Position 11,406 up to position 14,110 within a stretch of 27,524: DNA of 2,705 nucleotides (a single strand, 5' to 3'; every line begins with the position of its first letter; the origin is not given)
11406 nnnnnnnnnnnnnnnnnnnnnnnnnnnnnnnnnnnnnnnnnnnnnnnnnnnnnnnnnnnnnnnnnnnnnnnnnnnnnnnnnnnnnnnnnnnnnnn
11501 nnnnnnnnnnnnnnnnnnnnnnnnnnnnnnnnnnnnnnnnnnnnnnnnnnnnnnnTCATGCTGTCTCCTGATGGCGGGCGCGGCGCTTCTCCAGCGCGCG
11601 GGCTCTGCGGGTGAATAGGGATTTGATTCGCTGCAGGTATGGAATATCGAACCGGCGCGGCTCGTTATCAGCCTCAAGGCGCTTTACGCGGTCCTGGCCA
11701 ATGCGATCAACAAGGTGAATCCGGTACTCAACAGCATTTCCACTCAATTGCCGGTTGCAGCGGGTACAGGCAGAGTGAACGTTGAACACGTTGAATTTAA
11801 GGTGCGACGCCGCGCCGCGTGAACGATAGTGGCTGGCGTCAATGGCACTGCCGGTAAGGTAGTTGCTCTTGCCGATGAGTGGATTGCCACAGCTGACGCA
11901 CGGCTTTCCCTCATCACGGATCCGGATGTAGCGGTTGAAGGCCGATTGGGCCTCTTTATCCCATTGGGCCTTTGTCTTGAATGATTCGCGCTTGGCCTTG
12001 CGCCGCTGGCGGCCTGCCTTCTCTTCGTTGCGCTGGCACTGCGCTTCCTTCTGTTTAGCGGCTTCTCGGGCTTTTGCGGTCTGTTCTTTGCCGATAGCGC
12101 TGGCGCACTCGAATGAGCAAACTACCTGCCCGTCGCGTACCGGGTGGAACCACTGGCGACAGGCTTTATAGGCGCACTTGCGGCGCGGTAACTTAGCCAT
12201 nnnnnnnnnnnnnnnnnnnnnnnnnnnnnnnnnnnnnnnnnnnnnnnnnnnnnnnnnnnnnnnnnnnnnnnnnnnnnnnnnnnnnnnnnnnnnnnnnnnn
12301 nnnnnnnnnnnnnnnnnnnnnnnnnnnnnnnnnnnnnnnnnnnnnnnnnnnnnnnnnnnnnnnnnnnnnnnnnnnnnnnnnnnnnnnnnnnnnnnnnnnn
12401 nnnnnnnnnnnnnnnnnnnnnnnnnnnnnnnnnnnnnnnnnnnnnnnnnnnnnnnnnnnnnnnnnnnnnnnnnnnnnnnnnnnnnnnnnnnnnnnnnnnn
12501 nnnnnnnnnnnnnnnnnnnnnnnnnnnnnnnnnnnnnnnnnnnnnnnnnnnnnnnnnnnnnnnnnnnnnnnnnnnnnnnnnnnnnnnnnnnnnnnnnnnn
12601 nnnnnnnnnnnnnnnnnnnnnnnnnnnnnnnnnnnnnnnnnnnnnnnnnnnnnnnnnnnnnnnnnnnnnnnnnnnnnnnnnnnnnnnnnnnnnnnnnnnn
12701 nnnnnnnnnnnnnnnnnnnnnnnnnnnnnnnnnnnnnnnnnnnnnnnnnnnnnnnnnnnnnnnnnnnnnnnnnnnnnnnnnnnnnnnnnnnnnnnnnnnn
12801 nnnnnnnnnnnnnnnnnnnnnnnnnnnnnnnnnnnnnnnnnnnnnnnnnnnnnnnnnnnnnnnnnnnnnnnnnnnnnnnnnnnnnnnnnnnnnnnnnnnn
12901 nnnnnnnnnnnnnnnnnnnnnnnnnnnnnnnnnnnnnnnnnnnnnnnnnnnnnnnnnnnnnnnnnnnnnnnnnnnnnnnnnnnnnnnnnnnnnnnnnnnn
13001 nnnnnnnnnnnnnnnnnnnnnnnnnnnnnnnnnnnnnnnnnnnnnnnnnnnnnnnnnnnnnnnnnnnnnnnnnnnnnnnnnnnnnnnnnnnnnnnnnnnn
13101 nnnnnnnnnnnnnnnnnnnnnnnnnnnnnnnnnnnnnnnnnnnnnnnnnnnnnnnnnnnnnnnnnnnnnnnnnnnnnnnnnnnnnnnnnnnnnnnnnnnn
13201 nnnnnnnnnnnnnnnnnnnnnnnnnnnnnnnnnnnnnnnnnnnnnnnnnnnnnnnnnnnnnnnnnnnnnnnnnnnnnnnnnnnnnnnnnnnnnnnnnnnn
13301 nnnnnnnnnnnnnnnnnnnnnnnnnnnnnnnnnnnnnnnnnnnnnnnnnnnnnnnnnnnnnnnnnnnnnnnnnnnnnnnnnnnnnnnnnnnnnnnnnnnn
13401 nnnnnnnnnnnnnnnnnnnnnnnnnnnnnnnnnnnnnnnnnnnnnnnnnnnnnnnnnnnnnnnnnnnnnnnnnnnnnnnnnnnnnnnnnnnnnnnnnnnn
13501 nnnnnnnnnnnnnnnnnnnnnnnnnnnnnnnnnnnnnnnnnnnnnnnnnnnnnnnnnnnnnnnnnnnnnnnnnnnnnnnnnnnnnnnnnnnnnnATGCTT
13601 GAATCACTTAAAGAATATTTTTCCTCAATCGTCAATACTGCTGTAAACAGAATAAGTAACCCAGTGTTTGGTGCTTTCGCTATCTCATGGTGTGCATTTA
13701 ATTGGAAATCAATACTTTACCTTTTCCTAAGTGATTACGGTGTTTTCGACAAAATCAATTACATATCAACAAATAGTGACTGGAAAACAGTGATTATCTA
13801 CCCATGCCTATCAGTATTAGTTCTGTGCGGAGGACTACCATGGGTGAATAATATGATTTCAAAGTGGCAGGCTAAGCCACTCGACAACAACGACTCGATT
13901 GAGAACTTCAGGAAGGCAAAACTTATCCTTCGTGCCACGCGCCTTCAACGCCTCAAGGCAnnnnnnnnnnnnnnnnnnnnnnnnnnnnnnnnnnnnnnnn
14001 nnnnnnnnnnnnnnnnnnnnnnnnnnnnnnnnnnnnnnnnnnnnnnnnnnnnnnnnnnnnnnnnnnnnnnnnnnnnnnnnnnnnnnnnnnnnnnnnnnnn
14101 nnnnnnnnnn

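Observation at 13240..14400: Opposite-strand AT-rich gene for a 264-aa bitopic membrane coiled-coil protein in the nin region. Candidate exclusion or abortive-infection factor.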

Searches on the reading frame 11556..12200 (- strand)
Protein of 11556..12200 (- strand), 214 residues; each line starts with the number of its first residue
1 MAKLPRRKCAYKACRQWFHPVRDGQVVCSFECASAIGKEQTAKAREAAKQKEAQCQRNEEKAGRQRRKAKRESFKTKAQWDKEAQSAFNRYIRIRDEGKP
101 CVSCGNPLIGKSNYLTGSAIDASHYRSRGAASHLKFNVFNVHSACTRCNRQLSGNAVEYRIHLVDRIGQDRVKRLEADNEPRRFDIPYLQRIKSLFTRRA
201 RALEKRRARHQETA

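Call 4: search_protein_families(library=pfam, proteins=[window:11556-12200:-], max_evalue=0.01)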
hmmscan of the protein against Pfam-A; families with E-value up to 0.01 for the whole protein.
window:11556-12200:- (214 aa): 1 family
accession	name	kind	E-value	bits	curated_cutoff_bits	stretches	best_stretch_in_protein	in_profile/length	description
PF05766.18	NinG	-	1.8e-57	194.7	25.4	1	1-205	1-192/193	Bacteriophage Lambda NinG protein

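Call 5: search_protein_families(library=phrogs, proteins=[window:11556-12200:-], max_evalue=0.01)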
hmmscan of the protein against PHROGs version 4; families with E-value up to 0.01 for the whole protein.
window:11556-12200:- (214 aa): 5 families
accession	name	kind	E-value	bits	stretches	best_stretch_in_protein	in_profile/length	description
phrog_171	-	DNA, RNA and nucleotide metabolism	3.2e-94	318.1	1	1-213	33-231/452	NinG/ Rap DNA junction specific endonuclease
phrog_12986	-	unknown function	8.5e-33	114.3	1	1-145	1-130/130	-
phrog_5034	-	DNA, RNA and nucleotide metabolism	1.2e-32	114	1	70-209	4-136/138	NinG/ Rap DNA junction specific endonuclease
phrog_4916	-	unknown function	3.6e-11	43.6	1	145-208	5-68/71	-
phrog_338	-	DNA, RNA and nucleotide metabolism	1.6e-05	25.4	1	12-154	134-261/340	HNH endonuclease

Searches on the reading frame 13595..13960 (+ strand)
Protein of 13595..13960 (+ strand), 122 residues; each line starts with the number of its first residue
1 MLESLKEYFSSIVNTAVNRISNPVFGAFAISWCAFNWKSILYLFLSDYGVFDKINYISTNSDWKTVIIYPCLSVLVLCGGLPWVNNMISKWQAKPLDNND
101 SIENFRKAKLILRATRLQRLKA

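Call 18: search_protein_families(library=ncbifam, proteins=[window:13595-13900:+], max_evalue=1)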
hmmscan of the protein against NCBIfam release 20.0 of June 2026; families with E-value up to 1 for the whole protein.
window:13595-13900:+ (102 aa): 0 families

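Call 37: search_protein_families(library=pfam, proteins=[window:13595-13960:+], max_evalue=10)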
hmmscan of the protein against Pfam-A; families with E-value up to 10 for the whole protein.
window:13595-13960:+ (122 aa): 1 family
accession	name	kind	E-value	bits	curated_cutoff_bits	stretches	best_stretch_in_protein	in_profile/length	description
PF13796.11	Sensor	-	0.13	12.7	28.2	1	24-94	103-156/162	Putative sensor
